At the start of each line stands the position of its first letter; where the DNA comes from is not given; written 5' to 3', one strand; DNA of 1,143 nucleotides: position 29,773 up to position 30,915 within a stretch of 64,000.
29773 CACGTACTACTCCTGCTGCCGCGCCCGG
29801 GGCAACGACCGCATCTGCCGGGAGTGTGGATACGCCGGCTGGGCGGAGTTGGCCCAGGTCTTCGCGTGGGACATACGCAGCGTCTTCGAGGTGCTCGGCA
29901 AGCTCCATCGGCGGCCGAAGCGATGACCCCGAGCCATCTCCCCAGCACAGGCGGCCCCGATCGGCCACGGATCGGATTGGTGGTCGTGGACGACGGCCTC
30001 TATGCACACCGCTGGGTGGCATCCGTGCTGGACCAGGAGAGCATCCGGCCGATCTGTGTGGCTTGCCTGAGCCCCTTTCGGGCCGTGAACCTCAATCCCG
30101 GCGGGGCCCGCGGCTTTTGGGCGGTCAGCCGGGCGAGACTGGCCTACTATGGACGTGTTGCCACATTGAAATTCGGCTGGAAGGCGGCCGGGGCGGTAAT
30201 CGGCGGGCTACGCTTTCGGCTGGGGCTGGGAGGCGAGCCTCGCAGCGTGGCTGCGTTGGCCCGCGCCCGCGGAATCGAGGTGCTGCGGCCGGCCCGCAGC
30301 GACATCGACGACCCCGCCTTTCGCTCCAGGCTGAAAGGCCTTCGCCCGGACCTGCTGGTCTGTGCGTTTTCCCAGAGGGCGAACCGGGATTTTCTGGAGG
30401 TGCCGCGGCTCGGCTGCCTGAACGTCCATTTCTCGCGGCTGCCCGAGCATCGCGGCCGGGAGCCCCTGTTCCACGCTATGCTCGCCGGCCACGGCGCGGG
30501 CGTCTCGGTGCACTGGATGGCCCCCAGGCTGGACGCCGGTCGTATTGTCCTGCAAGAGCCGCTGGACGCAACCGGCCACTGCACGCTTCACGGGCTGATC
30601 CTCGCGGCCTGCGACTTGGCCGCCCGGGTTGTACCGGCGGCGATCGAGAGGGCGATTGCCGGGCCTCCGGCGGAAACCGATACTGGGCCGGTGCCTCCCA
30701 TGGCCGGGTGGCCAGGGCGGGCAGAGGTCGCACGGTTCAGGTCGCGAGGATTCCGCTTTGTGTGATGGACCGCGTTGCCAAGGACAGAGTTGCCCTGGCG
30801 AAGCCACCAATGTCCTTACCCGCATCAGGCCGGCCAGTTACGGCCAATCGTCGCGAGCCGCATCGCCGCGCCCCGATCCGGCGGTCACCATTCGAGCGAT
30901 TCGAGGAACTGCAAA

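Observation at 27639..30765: Translationally coupled operon of a HemN-like rSAM enzyme, a second rSAM enzyme and a formyltransferase, divergent from a glycosyltransferase/PQQ-propeller operon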

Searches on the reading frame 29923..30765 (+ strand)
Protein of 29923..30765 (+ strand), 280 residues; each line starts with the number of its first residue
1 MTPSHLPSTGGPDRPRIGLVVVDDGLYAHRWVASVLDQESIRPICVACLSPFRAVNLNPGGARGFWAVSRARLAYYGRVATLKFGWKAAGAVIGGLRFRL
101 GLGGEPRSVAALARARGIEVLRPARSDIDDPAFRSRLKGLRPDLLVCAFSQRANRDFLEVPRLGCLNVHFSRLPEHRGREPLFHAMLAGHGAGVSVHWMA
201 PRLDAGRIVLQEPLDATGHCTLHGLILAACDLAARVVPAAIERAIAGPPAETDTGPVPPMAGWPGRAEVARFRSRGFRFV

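Call 3: search_protein_families(library=pfam, proteins=[window:29923-30765:+], max_evalue=0.01)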
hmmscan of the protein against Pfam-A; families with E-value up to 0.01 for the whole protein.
window:29923-30765:+ (280 aa): 1 family
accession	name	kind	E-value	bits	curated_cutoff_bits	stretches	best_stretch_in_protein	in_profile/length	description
PF00551.24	Formyl_trans_N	-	1.5e-15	57.8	26.1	1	128-226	66-166/181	Formyl transferase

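Call 4: search_protein_families(library=ncbifam, proteins=[window:29923-30765:+], max_evalue=0.01)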
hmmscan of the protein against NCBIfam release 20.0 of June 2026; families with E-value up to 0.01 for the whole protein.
window:29923-30765:+ (280 aa): 7 families
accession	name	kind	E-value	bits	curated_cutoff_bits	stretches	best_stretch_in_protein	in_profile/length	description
TIGR00460.1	fmt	equivalog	1.1e-21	77.3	201.5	1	107-240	47-180/315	methionyl-tRNA formyltransferase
NF005414.0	PRK06988.1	equivalog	1.1e-17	64.1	316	1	107-247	45-185/311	formyltransferase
NF005998.1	PRK08125.1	equivalog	1.3e-14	53.6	777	1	108-242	44-182/649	bifunctional UDP-4-amino-4-deoxy-L-arabinose formyltransferase/UDP-glucuronic acid oxidase ArnA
TIGR00639.1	PurN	equivalog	2.4e-06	27.2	150.1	1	132-221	70-161/192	phosphoribosylglycinamide formyltransferase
TIGR00655.1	PurU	equivalog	3.8e-05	23.5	285.95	1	136-244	155-265/280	formyltetrahydrofolate deformylase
NF004684.0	PRK06027.1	subfamily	0.00015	21.6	223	1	137-243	161-269/286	formyltetrahydrofolate deformylase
NF005755.0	PRK07579.1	equivalog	0.0015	18.4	238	1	163-214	86-137/245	dTDP-4-amino-4,6-dideoxyglucose formyltransferase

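Call 6: find_homologous_proteins(query=window:29923-30765:+)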
Query window:29923-30765:+ (280 aa): 72 proteins with E <= 0.001 among 8000 candidates.
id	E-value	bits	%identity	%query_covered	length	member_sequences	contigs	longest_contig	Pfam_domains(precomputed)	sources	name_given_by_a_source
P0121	6.2e-185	632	100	100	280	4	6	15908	PF00551.25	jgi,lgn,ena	-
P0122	6.2e-144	497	81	100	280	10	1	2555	PF00551.25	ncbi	-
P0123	4.5e-123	428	72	100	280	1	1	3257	PF00551.25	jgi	jgi:folate-dependent phosphoribosylglycinamide formyltransferase PurN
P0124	3.8e-118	412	68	100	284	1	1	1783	PF00551.25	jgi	jgi:hypothetical protein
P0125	4.2e-118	412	69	96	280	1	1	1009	PF00551.25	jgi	jgi:folate-dependent phosphoribosylglycinamide formyltransferase PurN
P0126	5.7e-115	402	68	96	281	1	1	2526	PF00551.25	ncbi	-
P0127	7.6e-115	401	65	100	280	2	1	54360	PF00551.25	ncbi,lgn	-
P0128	9.5e-115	401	68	96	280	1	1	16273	PF00551.25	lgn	-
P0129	2.4e-111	390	67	100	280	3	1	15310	PF00551.25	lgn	-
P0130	3.1e-109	383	60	100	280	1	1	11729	PF00551.25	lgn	-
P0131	3.7e-108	380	69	93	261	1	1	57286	PF00551.25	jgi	jgi:folate-dependent phosphoribosylglycinamide formyltransferase PurN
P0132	8.3e-104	365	62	98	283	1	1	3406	PF00551.25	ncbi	-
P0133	1.7e-103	364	62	93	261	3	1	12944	PF00551.25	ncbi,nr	ncbi:MAG: hypothetical protein GX594_17425 [Pirellulaceae bacterium]|nr:hypothetical protein [Pirell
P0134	1.8e-99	351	57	100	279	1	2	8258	PF00551.25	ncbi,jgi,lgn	ncbi:MAG: formyltransferase family protein [Planctomycetia bacterium]|jgi:methionyl-tRNA formyltrans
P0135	1.1e-96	342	59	98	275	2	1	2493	PF00551.25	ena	-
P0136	5.0e-96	340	59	95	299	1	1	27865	PF00551.25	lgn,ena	-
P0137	1.8e-94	335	56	100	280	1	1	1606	PF00551.25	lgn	-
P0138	1.8e-93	331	57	100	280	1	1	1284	PF00551.25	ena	-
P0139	9.3e-91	322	56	100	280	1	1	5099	PF00551.25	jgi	-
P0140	2.0e-89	318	56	95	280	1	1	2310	PF00551.25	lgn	-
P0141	2.7e-89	318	56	97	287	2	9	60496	PF00551.25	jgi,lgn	-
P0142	4.7e-88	314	57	95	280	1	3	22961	PF00551.25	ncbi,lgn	-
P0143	5.8e-88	313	55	95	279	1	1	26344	PF00551.25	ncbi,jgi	jgi:folate-dependent phosphoribosylglycinamide formyltransferase PurN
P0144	7.2e-88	313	59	93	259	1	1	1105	PF00551.25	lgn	-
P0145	1.2e-86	309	61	80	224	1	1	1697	PF00551.25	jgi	jgi:hypothetical protein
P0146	1.0e-84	303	53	95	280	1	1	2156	PF00551.25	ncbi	-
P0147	4.4e-79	284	49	95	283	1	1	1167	PF00551.25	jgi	jgi:folate-dependent phosphoribosylglycinamide formyltransferase PurN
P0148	1.0e-75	273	54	95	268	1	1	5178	PF00551.25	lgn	-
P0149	5.5e-75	271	53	90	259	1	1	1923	PF00551.25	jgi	jgi:folate-dependent phosphoribosylglycinamide formyltransferase PurN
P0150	1.2e-74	270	45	91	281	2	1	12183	PF00551.25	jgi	-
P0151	2.4e-74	269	54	95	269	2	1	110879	PF00551.25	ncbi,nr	ncbi:MAG: hypothetical protein HY927_12715 [Elusimicrobia bacterium]|nr:hypothetical protein [Elusim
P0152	4.7e-74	268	54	95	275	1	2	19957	PF00551.25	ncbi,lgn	-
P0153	8.2e-73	264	53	95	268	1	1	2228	PF00551.25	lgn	-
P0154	7.4e-71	257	51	95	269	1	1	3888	PF00551.25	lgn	-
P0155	2.1e-67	246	50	95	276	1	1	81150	PF00551.25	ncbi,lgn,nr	ncbi:MAG: hypothetical protein JW909_04005 [Planctomycetes bacterium]|nr:hypothetical protein [Planc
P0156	3.2e-63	232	47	95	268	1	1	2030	PF00551.25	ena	-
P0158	3.1e-58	216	57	66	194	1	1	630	PF00551.25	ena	-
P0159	2.2e-56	210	52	93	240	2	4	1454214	PF00551.25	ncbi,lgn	-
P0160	7.9e-51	191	62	54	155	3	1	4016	PF00551.25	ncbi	-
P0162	1.3e-12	66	36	56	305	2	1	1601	PF00551.25,PF02911.24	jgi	-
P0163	4.6e-12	64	34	60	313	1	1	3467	PF00551.25,PF02911.24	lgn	-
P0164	2.6e-11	62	46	37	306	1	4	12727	PF00551.25,PF02911.24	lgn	-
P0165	7.2e-11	60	39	48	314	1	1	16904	PF00551.25,PF02911.24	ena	-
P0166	1.1e-10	60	42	38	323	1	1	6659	PF00551.25,PF02911.24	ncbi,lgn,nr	ncbi:MAG: methionyl-tRNA formyltransferase [Alphaproteobacteria bacterium]|nr:methionyl-tRNA formylt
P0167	1.1e-10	60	38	53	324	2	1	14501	PF00551.25,PF02911.24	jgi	jgi:methionyl-tRNA formyltransferase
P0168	1.4e-10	59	38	49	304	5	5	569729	PF00551.25,PF02911.24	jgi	jgi:methionyl-tRNA formyltransferase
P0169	1.9e-10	59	43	38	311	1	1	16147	PF00551.25,PF02911.24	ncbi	ncbi:MAG: methionyl-tRNA formyltransferase [Gammaproteobacteria bacterium]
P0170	6.1e-10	57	37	46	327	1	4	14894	PF00551.25,PF02911.24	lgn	-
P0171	8.8e-10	57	39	45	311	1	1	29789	PF00551.25,PF02911.24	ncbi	-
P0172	1.0e-9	56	44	30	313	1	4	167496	PF00551.25,PF02911.24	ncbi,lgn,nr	ncbi:MAG: Methionyl-tRNA formyltransferase [Gammaproteobacteria bacterium]|nr:Methionyl-tRNA formylt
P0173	1.8e-9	56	32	56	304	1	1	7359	PF00551.25,PF02911.24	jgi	jgi:methionyl-tRNA formyltransferase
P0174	7.1e-9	54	48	25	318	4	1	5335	PF00551.25,PF02911.24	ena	-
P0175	1.1e-8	53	36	56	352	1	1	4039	PF00551.25,PF02911.24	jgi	jgi:methionyl-tRNA formyltransferase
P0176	1.4e-8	53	36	55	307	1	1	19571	PF00551.25,PF02911.24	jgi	jgi:methionyl-tRNA formyltransferase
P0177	2.0e-8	52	32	50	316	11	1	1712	PF00551.25,PF02911.24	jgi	jgi:methionyl-tRNA formyltransferase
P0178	2.2e-8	52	39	36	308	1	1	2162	PF00551.25,PF02911.24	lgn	-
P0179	3.8e-8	51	36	43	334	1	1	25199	PF00551.25,PF02911.24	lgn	-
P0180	4.9e-8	51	32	51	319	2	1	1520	PF00551.25,PF02911.24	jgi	jgi:methionyl-tRNA formyltransferase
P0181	5.6e-8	51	41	38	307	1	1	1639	PF00551.25,PF02911.24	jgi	jgi:methionyl-tRNA formyltransferase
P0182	2.1e-7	49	34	41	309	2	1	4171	PF00551.25,PF02911.24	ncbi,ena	-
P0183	2.3e-7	49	45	29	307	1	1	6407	PF00551.25,PF02911.24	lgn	-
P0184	1.5e-6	46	33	43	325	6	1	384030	PF00551.25,PF02911.24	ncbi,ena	-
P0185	2.0e-6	46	35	39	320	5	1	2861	PF00551.25,PF02911.24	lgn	-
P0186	3.5e-6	45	32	49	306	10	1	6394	PF00551.25,PF02911.24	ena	-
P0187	2.2e-5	42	33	46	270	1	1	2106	PF00551.25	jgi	jgi:methionyl-tRNA formyltransferase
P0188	2.7e-5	42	39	39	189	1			PF00551.25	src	-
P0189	4.2e-5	41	36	50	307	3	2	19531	PF00551.25,PF02911.24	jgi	jgi:methionyl-tRNA formyltransferase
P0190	4.7e-5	41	35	36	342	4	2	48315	PF00551.25,PF02911.24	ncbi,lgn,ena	-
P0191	4.3e-4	38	39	28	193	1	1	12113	PF00551.25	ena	-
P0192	5.5e-4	38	39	34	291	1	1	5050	PF00551.25,PF02911.24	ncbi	-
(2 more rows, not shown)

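Call 15: search_solved_structures(query=window:29923-30765:+, max_evalue=0.01, show_alignments=2)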
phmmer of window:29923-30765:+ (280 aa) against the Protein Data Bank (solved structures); distinct sequences matched with E-value up to 0.01: 49.
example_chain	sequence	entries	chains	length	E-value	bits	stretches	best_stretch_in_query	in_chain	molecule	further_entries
4iqf_A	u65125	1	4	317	1.3e-16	64.2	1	106-241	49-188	Methionyl-tRNA formyltransferase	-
5uai_A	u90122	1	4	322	1.6e-12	50.8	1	106-256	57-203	Methionyl-tRNA formyltransferase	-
6pih_A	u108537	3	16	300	2.9e-12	49.9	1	107-239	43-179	Bifunctional polymyxin resistance protein ArnA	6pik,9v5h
1yrw_A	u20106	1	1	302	2.9e-12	49.9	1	107-239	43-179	protein ArnA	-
2bln_A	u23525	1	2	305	3e-12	49.9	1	107-239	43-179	PROTEIN YFBG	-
5j63_A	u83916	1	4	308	3.1e-12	49.8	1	107-239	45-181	Bifunctional polymyxin resistance protein ArnA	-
1z7e_A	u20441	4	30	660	1.2e-11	47.9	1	107-239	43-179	protein ArnA | Bifunctional polymyxin resistance protein ArnA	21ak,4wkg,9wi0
8gjh_A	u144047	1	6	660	9.2e-10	41.7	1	109-238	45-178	Bifunctional polymyxin resistance protein ArnA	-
1fmt_A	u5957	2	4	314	2.1e-09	40.5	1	106-217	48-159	METHIONYL-TRNA FMET FORMYLTRANSFERASE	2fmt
3tqq_A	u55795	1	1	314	2e-08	37.3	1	109-212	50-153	Methionyl-tRNA formyltransferase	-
3q0i_A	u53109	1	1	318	2.8e-08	36.8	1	109-210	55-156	Methionyl-tRNA formyltransferase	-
3r8x_A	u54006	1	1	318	3.7e-07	33.1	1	106-209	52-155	Methionyl-tRNA formyltransferase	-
3tqr_A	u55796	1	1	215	1.2e-05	28.2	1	123-223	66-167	Phosphoribosylglycinamide formyltransferase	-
5vys_A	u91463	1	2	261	8.1e-05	25.5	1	138-218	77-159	Gdp-mannose 4,6-dehydratase / gdp-4-amino-4,6-dideoxy-d-mannose formyltransferase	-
5vyr_A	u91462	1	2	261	8.5e-05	25.4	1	139-218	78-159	Gdp-mannose 4,6-dehydratase / gdp-4-amino-4,6-dideoxy-d-mannose formyltransferase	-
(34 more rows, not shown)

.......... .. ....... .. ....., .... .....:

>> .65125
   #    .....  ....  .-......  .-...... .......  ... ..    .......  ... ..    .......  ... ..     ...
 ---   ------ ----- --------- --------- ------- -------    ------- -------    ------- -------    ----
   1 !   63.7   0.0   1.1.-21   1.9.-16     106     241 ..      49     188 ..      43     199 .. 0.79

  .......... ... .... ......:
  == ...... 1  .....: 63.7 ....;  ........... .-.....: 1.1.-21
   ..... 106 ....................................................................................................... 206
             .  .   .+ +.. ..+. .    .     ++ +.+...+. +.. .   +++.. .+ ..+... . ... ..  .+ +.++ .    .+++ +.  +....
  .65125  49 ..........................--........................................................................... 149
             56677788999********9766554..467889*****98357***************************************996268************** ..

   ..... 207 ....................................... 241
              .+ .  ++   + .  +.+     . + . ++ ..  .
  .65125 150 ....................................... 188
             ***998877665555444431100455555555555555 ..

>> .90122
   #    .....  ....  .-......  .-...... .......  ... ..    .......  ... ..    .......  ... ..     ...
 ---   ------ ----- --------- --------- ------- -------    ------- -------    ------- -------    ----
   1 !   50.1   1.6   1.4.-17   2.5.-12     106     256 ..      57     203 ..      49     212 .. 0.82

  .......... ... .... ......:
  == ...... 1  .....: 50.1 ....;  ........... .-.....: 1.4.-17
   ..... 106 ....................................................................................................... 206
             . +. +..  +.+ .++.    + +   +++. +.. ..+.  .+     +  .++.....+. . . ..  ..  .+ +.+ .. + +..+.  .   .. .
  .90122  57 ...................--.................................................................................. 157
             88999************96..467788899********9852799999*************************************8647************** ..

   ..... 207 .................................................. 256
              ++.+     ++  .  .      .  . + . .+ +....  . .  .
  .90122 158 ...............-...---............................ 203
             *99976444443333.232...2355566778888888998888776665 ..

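Call 17: find_related_loci(query=A1, collection=genome_contigs, flank=10000)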
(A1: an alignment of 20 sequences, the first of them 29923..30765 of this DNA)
Query A1 (280 aa) in genome_contigs; peptide patterns used: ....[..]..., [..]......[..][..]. (x = any residue, [..] = any of these).
31 stretches matched a pattern; 11 encode a relative of the query (tblastn E <= 1e-3); 9 distinct loci.
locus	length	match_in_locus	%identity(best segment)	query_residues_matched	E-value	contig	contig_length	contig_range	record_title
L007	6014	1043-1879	57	1-280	2e-106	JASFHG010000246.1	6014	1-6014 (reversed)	MAG: Planctomycetia bacterium isolate D0608M12metaG_sub_Bin_194 D0608M12metaG_FD_scaffold_1328_c1, whole genome shotgun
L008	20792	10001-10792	54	16-280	4e-72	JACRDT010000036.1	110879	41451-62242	MAG: Elusimicrobia bacterium isolate NC_groundwater_1679_Pr3_B-0.1um_69_72 SR-2_scaffold_141_2396028, whole genome shotg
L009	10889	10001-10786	50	14-280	3e-71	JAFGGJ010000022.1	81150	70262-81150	MAG: Planctomycetota bacterium isolate Zod_Metabat.1381 k87_2060734, whole genome shotgun sequence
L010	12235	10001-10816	54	14-280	3e-68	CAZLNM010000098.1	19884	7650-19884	MAG TPA_asm: uncultured Myxococcales bacterium isolate SRP278314_co2_58 genome assembly, contig: NODE_3622_length_19884_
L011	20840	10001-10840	81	1-280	1e-136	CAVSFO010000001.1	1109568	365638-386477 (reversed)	MAG: uncultured Planctomycetia bacterium isolate MFD01828.bin.2.91 genome assembly, contig: contig_11910, whole genome s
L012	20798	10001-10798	55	14-279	1e-92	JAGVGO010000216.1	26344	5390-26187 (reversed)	MAG: Planctomycetota bacterium isolate DeMMO2_28 c_000000067571, whole genome shotgun sequence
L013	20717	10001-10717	45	12-280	8e-60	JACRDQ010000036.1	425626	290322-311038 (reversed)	MAG: Elusimicrobia bacterium isolate NC_groundwater_1676_Pr3_B-0.1um_68_27 SR-2_scaffold_141_3271276, whole genome shotg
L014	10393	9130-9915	41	14-280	8e-55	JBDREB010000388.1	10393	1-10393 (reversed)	MAG: Planctomycetota bacterium isolate MEGAHIT-group-1.291 k141_8597412, whole genome shotgun sequence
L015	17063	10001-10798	57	15-280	3e-87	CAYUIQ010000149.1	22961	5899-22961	MAG TPA_asm: uncultured Planctomycetaceae bacterium isolate SRP167671_co1_171 genome assembly, contig: NODE_2570_length_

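Call 20: search_protein_families(library=padloc, proteins=[window:29923-30765:+], max_evalue=0.01)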
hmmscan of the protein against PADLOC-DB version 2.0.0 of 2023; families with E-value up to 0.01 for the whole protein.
window:29923-30765:+ (280 aa): 0 families

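Call 83: predict_structure(alignment_id=A1)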
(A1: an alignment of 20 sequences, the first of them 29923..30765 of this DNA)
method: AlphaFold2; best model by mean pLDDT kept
length: 280 residues; sequences in the alignment: 20
mean_pLDDT: 91.3   pTM: 0.88
mean pLDDT of the five models: 91.3, 91.2, 91.1, 89.8, 87.9
residues with pLDDT >= 90: 218; 70-90: 43; 50-70: 8; < 50: 11
segments of 3 or more residues with pLDDT < 50: 1-11
pLDDT, mean of each block of 10 residues (from residue 1): 44 88 94 96 97 92 94 92 90 88 90 96 97 98 96 94 97 94 96 96 90 95 97 98 85 71 94 96
secondary structure, 60 per line:
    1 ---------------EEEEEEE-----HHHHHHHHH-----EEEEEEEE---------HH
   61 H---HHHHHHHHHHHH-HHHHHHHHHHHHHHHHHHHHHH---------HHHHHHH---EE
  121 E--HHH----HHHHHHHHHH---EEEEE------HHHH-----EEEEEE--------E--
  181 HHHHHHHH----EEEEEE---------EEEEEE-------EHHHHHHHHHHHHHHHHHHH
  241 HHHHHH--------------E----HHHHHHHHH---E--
elements in order: E16-22 H28-36 E42-49 H65-76 H78-99 H109-115 E119-121 H131-140 E144-148 H155-158 E164-169 H181-188 E193-198 E208-213 H222-246 H266-274

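Call 85: fold_search(model_id=the predicted structure, library=pdb)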
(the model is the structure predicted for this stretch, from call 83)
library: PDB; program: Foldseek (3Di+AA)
matches with E <= 10: 1044; with E <= 0.001: 154
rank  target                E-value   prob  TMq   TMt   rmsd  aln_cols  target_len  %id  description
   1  4iqf_A                1.4e-12  1.00  0.59  0.53   4.6       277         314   22  Crystal Structure of Methyionyl-tRNA Formyltransferase from Bacillus anthracis (released 2013-01-23)
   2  4wkg_F                3.1e-12  1.00  0.53  0.24   4.2       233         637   21  The crystal structure of apo ArnA features an unexpected central binding pocket and provides an explanation for enzyma (released 2014-12-17)
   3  5uai_A                3.5e-12  1.00  0.60  0.55   4.6       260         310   24  Crystal structure of Methionyl-tRNA formyltransferase from Pseudomonas aeruginosa (released 2017-01-18)
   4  5j63_C                3.7e-12  1.00  0.52  0.51   4.3       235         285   22  Crystal Structure of the N-terminal N-formyltransferase Domain (residues 1-306) of Escherichia coli Arna in Complex wi (released 2016-05-25)
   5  4wkg_B                5.3e-12  1.00  0.52  0.24   4.2       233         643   21  The crystal structure of apo ArnA features an unexpected central binding pocket and provides an explanation for enzyma (released 2014-12-17)
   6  5uai_B                7.2e-12  1.00  0.54  0.49   4.8       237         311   24  Crystal structure of Methionyl-tRNA formyltransferase from Pseudomonas aeruginosa (released 2017-01-18)
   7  1fmt_B                9.1e-12  1.00  0.57  0.52   3.9       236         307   19  METHIONYL-TRNAFMET FORMYLTRANSFERASE FROM ESCHERICHIA COLI (released 1998-01-28)
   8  2bln_A                9.7e-12  1.00  0.54  0.51   3.4       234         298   20  N-terminal formyltransferase domain of ArnA in complex with N-5- formyltetrahydrofolate and UMP (released 2005-04-08)
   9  4wkg_C                9.7e-12  1.00  0.53  0.24   3.6       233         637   21  The crystal structure of apo ArnA features an unexpected central binding pocket and provides an explanation for enzyma (released 2014-12-17)
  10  4iqf_B                1.6e-11  1.00  0.59  0.53   4.5       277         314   22  Crystal Structure of Methyionyl-tRNA Formyltransferase from Bacillus anthracis (released 2013-01-23)
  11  4iqf_C                1.7e-11  1.00  0.61  0.54   4.6       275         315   22  Crystal Structure of Methyionyl-tRNA Formyltransferase from Bacillus anthracis (released 2013-01-23)
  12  3q0i                  2.1e-11  1.00  0.55  0.51   3.8       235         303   20  Methionyl-tRNA formyltransferase from Vibrio cholerae (released 2010-12-29)
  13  5j63_A                2.3e-11  1.00  0.54  0.50   4.2       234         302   20  Crystal Structure of the N-terminal N-formyltransferase Domain (residues 1-306) of Escherichia coli Arna in Complex wi (released 2016-05-25)
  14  4wkg_D                2.9e-11  1.00  0.52  0.24   4.1       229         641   20  The crystal structure of apo ArnA features an unexpected central binding pocket and provides an explanation for enzyma (released 2014-12-17)
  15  1yrw                  3.1e-11  1.00  0.55  0.53   3.6       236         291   20  Crystal Structure of E.coli ArnA Transformylase Domain (released 2005-04-12)
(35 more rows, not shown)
